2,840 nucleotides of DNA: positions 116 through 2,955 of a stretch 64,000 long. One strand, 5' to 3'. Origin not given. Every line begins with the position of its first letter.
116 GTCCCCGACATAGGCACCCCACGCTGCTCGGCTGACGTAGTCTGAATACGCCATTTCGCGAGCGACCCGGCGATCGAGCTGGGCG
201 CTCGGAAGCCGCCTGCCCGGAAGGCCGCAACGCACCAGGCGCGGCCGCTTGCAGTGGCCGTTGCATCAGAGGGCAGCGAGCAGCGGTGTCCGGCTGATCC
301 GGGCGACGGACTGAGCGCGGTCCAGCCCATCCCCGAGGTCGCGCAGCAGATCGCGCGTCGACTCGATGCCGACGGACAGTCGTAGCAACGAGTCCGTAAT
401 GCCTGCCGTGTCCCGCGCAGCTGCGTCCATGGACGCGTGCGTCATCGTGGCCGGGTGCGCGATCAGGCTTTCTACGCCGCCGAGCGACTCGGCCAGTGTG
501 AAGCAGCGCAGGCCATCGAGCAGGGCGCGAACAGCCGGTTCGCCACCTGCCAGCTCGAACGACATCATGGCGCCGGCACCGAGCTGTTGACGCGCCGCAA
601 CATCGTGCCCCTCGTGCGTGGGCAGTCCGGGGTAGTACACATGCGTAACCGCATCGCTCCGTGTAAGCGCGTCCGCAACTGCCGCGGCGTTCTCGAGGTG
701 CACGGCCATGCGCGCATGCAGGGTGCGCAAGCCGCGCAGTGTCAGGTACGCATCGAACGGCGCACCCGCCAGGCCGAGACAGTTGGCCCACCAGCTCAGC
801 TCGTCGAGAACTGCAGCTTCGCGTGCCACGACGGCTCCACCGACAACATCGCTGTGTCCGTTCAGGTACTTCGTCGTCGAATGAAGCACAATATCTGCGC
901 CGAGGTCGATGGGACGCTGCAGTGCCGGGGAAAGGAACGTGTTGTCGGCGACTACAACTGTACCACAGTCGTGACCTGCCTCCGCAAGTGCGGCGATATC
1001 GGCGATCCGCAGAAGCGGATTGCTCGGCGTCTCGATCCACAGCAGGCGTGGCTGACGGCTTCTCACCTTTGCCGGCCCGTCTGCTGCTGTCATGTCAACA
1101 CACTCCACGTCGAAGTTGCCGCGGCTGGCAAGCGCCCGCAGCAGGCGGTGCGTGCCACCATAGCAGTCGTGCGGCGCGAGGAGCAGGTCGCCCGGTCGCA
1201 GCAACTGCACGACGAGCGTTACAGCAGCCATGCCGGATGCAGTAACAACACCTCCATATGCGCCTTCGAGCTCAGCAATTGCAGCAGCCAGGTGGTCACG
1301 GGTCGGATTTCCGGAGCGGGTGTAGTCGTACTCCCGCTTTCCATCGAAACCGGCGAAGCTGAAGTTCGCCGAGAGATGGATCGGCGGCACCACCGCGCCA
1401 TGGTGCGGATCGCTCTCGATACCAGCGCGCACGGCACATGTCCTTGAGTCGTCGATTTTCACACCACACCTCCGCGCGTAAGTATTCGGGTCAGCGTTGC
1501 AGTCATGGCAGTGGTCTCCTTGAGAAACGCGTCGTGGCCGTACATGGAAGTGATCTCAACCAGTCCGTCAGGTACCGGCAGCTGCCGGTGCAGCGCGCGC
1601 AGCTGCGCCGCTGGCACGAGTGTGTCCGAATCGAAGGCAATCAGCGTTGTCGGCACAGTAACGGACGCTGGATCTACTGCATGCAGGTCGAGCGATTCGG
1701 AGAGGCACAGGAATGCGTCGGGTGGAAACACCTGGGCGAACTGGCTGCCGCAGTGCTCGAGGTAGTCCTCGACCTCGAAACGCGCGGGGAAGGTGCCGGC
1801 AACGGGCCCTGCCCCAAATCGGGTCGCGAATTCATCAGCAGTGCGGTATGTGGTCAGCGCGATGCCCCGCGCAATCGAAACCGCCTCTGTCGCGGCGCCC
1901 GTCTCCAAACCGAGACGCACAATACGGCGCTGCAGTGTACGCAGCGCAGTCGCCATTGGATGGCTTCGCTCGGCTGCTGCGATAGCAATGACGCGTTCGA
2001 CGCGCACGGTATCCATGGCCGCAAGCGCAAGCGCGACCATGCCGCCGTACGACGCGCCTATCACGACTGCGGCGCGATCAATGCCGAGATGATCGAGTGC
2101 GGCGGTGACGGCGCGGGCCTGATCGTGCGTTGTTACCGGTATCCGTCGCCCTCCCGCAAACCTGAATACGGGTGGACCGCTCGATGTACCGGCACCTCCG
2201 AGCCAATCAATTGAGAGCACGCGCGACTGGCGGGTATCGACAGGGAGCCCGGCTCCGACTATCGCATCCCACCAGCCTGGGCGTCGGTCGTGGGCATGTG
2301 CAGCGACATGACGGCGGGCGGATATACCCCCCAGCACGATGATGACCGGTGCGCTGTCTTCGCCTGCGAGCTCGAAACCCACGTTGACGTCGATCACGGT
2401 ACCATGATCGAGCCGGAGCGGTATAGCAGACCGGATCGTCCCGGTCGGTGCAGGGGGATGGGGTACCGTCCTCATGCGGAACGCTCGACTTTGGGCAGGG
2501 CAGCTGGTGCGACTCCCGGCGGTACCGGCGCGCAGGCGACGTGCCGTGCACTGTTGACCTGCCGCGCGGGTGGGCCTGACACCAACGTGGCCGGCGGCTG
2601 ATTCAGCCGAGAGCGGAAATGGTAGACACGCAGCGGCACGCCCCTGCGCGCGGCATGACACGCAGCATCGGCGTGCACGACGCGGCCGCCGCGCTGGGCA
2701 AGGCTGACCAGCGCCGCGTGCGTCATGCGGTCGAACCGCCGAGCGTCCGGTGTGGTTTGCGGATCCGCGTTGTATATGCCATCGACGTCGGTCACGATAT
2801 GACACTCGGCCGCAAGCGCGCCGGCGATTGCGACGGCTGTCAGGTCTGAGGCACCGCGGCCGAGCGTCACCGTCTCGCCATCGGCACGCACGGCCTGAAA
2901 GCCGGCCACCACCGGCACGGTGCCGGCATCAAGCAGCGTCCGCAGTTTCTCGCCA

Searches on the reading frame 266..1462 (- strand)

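Call 5: search_protein_families(library=pfam, proteins=[window:266-1462:-])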
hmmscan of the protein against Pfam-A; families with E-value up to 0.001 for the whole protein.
window:266-1462:- (398 aa): 1 family
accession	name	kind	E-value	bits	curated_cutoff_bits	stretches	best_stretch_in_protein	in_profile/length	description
PF01053.26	Cys_Met_Meta_PP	-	2.3e-131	438.3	27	1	8-380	2-380/381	Cys/Met metabolism PLP-dependent enzyme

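Call 7: search_protein_families(library=ncbifam, proteins=[window:266-1462:-])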
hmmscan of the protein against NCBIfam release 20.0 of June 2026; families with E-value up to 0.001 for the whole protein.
window:266-1462:- (398 aa): 46 families (the best 25 are shown)
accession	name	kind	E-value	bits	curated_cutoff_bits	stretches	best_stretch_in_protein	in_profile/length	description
NF006450.0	PRK08776.1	equivalog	9.7e-175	581.1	730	1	7-387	14-395/405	O-succinylhomoserine (thiol)-lyase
TIGR02080.1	O_succ_thio_ly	equivalog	1.9e-168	560.1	504.55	1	6-381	4-380/382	cystathionine gamma-synthase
NF005961.0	PRK08045.1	equivalog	2.9e-149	496.9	690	1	7-383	6-383/386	cystathionine gamma-synthase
NF006463.0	PRK08861.1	equivalog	6.8e-149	496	670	1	6-385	6-386/388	O-succinylhomoserine (thiol)-lyase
NF005871.0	PRK07811.1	equivalog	2.5e-129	431.3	513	1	3-381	10-387/389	cystathionine gamma-synthase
NF005976.0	PRK08064.1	equivalog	1.3e-110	370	627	1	8-383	9-383/390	cystathionine beta-lyase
TIGR01328.1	met_gam_lyase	equivalog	5.3e-107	358.1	549.7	1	7-381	5-389/391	methionine gamma-lyase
NF005810.0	PRK07671.1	equivalog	7.2e-107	357.7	594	1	7-380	4-376/377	bifunctional cystathionine gamma-lyase/homocysteine desulfhydrase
NF004821.0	PRK06176.1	equivalog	1e-106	357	642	1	8-382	5-378/380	cystathionine gamma-synthase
TIGR01329.1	cysta_beta_ly_E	equivalog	8.6e-101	337.4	487.5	1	9-382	4-380/383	cystathionine beta-lyase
NF005695.0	PRK07503.1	equivalog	1.8e-100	336.4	666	1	8-385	12-399/403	methionine gamma-lyase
NF006095.0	PRK08247.1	equivalog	6.3e-97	324.6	585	1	7-382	7-365/369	methionine biosynthesis PLP-dependent protein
NF006003.0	PRK08133.1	equivalog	9.5e-95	317.6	522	1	8-381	14-395/396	O-succinylhomoserine sulfhydrylase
NF006347.0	PRK08574.1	equivalog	1.7e-91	306.8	477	1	14-381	10-383/385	cystathionine gamma-synthase family protein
NF006097.0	PRK08249.1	equivalog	1.7e-90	303.3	600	1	6-385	11-398/402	cystathionine gamma-synthase family protein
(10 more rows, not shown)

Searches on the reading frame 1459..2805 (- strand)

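Call 5: search_protein_families(library=pfam, proteins=[window:1459-2805:-])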
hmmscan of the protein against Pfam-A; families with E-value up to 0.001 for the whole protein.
window:1459-2805:- (448 aa): 3 families
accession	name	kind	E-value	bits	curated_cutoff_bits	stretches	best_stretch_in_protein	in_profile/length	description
PF00561.26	Abhydrolase_1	-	3.5e-17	63.3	25.8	1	153-430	1-244/245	alpha/beta hydrolase fold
PF12697.13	Abhydrolase_6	-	3.5e-07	31.5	26.3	1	179-424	14-204/217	Alpha/beta hydrolase family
PF12146.15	Hydrolase_4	-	1.8e-05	24.6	27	0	241-298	73-137/239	Serine aminopeptidase, S33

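Call 7: search_protein_families(library=ncbifam, proteins=[window:1459-2805:-])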
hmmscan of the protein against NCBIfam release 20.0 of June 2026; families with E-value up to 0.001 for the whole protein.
window:1459-2805:- (448 aa): 17 families
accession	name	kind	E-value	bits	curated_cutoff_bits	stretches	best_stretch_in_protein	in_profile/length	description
NF006449.0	PRK08775.1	equivalog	6.3e-102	341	296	1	100-444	7-339/344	homoserine O-succinyltransferase MetX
NF001209.0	PRK00175.1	equivalog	4.4e-54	183.7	331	1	122-443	15-373/381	homoserine O-acetyltransferase MetX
TIGR01392.2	MetX_acetyl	equivalog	9.6e-51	172.9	500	1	129-441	4-349/351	homoserine O-acetyltransferase MetX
NF047917.1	MetX_acetyl_MTB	exception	2.2e-47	161.9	475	1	130-443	15-360/361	homoserine O-acetyltransferase MetX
NF047916.1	MetX_succinyl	exception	4.1e-32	111.6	560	1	129-441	15-365/370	homoserine O-succinyltransferase MetX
NF047915.1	homoser_Ac_Staph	exception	1.4e-23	83.8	500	1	138-429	22-300/320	homoserine O-acetyltransferase MetX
NF005262.1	PRK06765.1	equivalog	1.5e-16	60.4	450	1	136-287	19-186/366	E22 family MetX-like putative esterase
NF051488.1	bifunc_PcaDC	exception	9.2e-12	44.8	390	1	191-443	36-251/375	bifunctional 3-oxoadipate enol-lactonase/4-carboxymuconolactone decarboxylase PcaDC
TIGR02427.1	protocat_pcaD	equivalog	5.1e-11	42.4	255.85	1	222-280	58-115/251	3-oxoadipate enol-lactonase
TIGR01738.1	bioH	equivalog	1.3e-08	34.8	206.95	0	228-279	51-100/245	pimeloyl-ACP methyl ester esterase BioH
TIGR03611.1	RutD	equivalog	1.9e-08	34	238.5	1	229-296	66-130/258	pyrimidine utilization protein D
NF005757.0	PRK07581.1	subfamily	5.1e-06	25.6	332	1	179-284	57-164/339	hypothetical protein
NF011457.0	PRK14875.1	equivalog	6.4e-06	25.4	307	1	228-278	183-232/372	acetoin dehydrogenase dihydrolipoyllysine-residue acetyltransferase subunit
NF007954.0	PRK10673.1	equivalog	6.5e-06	25.6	399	1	226-278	64-115/255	esterase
TIGR03056.1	bchO_mg_che_rel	equivalog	0.00048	19.2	172.55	0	190-281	51-132/278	alpha/beta fold hydrolase BchO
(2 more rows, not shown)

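Call 66: search_protein_families(library=pfam, proteins=[window:1459-2568:-])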
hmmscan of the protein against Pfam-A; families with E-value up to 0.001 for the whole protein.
window:1459-2568:- (369 aa): 3 families
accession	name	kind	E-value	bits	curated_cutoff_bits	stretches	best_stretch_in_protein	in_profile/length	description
PF00561.26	Abhydrolase_1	-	1.9e-17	64.2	25.8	1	74-351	1-244/245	alpha/beta hydrolase fold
PF12697.13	Abhydrolase_6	-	3e-09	38.3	26.3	1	100-345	14-204/217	Alpha/beta hydrolase family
PF12146.15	Hydrolase_4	-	9.9e-06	25.5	27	0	162-219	73-137/239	Serine aminopeptidase, S33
